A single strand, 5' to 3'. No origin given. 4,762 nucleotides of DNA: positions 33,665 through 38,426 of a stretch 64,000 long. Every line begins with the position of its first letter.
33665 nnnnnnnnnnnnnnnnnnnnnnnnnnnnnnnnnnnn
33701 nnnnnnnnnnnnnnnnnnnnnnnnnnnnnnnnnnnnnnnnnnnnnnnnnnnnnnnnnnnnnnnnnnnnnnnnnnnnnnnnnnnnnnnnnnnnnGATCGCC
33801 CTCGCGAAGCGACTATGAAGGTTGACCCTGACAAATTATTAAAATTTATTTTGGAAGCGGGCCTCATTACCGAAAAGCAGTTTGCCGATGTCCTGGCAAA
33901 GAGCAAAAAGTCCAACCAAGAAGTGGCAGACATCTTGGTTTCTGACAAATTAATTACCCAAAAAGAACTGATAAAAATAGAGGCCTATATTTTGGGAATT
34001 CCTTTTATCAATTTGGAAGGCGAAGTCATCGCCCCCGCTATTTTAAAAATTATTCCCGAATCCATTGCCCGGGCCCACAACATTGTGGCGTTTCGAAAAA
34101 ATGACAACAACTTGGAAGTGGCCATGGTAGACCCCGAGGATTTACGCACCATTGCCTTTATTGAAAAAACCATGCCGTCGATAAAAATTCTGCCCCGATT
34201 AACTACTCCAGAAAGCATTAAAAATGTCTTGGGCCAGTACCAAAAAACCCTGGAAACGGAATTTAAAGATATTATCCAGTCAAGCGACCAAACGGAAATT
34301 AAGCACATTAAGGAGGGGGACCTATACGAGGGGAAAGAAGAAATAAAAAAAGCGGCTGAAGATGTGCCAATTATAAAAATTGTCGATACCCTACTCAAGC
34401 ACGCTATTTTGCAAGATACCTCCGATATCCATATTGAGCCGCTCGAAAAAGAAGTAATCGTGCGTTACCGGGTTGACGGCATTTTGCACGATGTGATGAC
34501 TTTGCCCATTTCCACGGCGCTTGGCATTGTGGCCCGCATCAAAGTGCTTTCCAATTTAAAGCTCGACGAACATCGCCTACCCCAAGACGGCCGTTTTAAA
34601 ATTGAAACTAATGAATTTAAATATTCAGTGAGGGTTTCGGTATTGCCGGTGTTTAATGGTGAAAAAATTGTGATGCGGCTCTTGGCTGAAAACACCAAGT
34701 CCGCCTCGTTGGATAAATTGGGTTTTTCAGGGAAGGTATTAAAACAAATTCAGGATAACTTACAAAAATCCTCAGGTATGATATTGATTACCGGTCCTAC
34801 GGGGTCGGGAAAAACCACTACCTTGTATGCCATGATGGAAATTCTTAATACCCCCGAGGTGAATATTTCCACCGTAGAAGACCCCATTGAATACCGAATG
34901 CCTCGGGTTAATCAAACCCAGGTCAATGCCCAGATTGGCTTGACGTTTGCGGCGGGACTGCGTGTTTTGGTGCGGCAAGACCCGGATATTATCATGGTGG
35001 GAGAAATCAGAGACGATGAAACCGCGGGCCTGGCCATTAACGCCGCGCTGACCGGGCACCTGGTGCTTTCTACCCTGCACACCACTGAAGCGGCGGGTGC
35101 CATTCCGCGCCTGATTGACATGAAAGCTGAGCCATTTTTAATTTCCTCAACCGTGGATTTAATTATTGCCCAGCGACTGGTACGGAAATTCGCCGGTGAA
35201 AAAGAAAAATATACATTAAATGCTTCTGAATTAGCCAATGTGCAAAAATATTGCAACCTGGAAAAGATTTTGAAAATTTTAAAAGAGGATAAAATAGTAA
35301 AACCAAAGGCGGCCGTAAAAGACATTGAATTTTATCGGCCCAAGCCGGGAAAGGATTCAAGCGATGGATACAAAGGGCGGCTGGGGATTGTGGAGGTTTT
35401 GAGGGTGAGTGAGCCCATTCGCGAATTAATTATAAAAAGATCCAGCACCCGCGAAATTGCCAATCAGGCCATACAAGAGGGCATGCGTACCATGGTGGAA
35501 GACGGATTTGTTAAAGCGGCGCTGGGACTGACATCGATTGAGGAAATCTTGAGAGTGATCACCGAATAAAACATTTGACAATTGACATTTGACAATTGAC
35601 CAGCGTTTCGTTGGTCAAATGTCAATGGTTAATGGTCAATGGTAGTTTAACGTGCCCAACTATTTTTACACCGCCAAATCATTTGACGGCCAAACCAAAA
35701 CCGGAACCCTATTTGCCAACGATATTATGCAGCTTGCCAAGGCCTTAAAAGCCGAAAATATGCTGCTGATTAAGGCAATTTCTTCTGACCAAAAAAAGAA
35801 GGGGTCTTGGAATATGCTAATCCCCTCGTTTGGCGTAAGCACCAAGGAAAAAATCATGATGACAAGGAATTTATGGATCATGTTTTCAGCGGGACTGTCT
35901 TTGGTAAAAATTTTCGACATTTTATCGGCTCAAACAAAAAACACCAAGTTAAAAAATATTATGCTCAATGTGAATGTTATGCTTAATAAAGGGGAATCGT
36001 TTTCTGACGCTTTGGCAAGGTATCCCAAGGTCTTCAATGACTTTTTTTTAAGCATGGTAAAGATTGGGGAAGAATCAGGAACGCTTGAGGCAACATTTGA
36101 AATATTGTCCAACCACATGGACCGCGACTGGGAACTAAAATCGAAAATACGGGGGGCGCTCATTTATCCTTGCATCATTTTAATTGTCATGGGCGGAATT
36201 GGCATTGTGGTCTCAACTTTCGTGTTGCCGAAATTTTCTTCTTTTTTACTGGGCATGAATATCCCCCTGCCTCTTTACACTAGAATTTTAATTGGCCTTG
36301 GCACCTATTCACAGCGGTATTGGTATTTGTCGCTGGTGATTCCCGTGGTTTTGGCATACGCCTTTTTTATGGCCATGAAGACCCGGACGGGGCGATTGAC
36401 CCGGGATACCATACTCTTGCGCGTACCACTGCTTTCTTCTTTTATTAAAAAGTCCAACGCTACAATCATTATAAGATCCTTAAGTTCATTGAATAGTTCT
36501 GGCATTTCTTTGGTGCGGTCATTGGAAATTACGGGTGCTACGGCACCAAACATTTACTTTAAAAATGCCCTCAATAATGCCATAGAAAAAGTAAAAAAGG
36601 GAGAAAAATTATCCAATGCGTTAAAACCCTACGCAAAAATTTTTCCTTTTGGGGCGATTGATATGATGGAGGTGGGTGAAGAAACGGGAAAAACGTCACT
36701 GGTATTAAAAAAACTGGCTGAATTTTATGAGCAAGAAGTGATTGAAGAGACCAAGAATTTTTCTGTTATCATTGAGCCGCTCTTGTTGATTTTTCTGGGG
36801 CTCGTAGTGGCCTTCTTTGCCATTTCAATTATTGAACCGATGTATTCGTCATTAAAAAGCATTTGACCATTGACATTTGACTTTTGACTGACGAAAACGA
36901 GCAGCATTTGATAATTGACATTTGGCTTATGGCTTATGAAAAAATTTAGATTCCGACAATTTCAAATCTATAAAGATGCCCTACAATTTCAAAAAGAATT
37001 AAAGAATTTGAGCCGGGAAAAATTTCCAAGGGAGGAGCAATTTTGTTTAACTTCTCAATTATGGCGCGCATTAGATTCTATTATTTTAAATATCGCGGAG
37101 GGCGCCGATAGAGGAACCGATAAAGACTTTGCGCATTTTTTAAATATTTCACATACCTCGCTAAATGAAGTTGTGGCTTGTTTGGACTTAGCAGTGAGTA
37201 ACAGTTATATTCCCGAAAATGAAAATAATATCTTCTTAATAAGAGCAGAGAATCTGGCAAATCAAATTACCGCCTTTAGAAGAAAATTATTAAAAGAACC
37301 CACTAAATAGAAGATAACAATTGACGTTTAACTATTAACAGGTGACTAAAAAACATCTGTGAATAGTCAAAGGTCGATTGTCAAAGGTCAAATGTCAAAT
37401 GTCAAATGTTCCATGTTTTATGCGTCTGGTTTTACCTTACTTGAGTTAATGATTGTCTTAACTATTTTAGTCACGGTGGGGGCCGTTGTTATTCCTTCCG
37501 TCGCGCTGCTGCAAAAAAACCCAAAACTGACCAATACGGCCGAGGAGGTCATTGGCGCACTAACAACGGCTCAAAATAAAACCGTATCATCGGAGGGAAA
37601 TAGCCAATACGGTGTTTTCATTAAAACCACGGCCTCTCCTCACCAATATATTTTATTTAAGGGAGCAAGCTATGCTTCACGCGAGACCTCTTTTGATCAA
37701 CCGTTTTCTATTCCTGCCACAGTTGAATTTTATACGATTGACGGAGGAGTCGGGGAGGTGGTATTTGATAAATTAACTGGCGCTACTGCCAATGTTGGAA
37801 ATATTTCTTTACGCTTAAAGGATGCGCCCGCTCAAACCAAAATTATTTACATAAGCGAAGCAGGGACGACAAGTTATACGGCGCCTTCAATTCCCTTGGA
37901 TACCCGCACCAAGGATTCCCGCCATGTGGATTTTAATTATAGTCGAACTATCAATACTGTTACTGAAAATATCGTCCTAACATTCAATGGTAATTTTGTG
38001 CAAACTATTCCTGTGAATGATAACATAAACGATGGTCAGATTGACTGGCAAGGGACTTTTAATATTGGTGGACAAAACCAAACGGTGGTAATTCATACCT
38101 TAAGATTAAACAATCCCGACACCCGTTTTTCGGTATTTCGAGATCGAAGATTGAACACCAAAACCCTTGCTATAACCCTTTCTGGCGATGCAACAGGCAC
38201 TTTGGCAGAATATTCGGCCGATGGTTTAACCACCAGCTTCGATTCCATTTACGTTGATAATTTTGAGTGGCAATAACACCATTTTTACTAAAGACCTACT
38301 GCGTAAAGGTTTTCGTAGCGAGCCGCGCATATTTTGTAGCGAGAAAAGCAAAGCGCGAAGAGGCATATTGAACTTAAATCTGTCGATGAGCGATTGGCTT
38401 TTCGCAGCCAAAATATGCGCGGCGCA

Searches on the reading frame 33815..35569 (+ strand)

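Call 67: search_protein_families(library=pfam, proteins=[window:33815-35569:+], max_evalue=0.001)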
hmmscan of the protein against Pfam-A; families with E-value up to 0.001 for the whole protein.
window:33815-35569:+ (584 aa): 6 families
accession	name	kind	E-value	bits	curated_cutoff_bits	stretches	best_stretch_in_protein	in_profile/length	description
PF00437.27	T2SSE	-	1e-121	406.5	24.9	1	180-580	2-370/370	Type II/IV secretion system protein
PF05157.20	MshEN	-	4e-16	59.2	23.1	1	60-147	1-88/90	MshEN domain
PF13555.12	AAA_29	-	3.3e-05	24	27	1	318-347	20-49/61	P-loop containing region of AAA domain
PF25199.1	nSTAND_NTPase5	-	5.2e-05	23.5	34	1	300-363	20-85/145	Novel STAND NTPase 5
PF13476.12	AAA_23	-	0.00044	21.4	27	1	319-341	18-40/201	AAA domain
PF13401.12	AAA_22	-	0.00095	19.9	27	0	319-346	4-31/130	AAA domain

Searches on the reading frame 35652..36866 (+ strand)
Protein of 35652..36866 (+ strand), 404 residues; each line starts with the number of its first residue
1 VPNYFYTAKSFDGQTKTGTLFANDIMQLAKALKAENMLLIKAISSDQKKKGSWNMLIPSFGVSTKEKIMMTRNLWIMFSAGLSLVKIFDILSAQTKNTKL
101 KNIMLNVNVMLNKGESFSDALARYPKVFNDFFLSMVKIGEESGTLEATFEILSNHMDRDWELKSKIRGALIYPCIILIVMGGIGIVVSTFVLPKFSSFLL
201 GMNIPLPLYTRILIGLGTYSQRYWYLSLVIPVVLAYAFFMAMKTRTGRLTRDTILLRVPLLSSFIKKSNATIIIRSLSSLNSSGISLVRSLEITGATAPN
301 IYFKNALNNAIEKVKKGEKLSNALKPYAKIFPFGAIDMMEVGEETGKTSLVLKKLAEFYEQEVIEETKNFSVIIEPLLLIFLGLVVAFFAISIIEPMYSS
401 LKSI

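Call 67: search_protein_families(library=pfam, proteins=[window:35652-36866:+], max_evalue=0.001)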
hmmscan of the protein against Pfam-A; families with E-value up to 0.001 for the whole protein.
window:35652-36866:+ (404 aa): 1 family
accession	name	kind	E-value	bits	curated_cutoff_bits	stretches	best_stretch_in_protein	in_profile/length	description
PF00482.28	T2SSF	-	1.4e-57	193.5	25.2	2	71-193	2-125/125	Type II secretion system (T2SS), protein F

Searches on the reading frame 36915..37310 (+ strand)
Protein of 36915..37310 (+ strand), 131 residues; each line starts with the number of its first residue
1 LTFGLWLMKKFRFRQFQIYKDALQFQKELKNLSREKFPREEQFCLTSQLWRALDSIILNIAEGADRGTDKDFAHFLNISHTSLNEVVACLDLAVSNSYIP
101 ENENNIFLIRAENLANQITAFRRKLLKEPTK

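Call 68: search_protein_families(library=pfam, proteins=[window:36915-37310:+], max_evalue=0.001)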
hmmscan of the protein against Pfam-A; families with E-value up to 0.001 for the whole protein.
window:36915-37310:+ (131 aa): 1 family
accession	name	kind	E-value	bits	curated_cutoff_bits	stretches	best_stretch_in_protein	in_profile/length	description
PF05635.17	23S_rRNA_IVP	-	1.5e-26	93.1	33.8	1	15-119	2-105/106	23S rRNA-intervening sequence protein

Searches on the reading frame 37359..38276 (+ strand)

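Call 68: search_protein_families(library=pfam, proteins=[window:37359-38276:+], max_evalue=0.001)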
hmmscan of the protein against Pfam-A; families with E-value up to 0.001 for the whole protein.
window:37359-38276:+ (305 aa): 1 family
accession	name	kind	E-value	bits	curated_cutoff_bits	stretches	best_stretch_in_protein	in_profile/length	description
PF07963.17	N_methyl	-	0.0001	22.2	21.2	1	21-44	3-26/27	Prokaryotic N-terminal methylation motif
